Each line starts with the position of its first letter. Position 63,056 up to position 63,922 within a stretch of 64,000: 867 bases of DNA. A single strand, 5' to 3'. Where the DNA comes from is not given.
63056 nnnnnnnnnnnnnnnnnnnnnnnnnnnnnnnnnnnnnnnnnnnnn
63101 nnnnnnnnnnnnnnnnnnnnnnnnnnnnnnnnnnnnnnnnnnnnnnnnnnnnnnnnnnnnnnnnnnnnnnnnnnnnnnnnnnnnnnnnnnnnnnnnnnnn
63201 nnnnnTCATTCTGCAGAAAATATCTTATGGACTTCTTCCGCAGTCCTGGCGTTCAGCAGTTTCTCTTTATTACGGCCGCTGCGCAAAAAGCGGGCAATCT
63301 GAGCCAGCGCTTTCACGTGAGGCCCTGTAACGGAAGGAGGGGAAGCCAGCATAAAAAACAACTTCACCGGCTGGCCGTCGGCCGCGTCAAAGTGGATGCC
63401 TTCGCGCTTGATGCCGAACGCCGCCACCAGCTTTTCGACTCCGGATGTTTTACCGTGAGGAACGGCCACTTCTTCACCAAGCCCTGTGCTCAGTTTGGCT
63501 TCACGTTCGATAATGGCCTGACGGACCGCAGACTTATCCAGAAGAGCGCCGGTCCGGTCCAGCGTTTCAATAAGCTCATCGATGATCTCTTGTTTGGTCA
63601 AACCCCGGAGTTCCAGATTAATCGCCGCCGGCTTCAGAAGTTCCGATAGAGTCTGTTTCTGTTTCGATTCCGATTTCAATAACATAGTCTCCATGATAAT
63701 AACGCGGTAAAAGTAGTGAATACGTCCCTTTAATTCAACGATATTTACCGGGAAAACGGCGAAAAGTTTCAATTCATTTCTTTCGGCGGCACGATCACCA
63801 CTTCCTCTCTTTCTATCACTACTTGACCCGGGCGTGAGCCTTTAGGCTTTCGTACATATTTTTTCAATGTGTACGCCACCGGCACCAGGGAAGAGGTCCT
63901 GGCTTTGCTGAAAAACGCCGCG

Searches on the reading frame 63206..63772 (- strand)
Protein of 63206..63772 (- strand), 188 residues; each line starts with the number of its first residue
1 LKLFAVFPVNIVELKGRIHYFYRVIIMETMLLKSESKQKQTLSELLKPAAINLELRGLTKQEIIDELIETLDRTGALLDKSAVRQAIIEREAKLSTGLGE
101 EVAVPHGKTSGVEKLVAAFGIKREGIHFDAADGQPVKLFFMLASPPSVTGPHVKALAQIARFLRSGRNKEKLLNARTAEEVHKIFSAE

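Call 20: search_protein_families(library=pfam, proteins=[window:63206-63772:-], max_evalue=0.00001)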
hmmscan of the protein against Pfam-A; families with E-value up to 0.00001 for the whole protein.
window:63206-63772:- (188 aa): 1 family
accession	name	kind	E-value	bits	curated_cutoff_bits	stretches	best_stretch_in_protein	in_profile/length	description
PF00359.27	PTS_EIIA_2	-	1e-34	120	27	1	45-186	2-142/144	Phosphoenolpyruvate-dependent sugar phosphotransferase system, EIIA 2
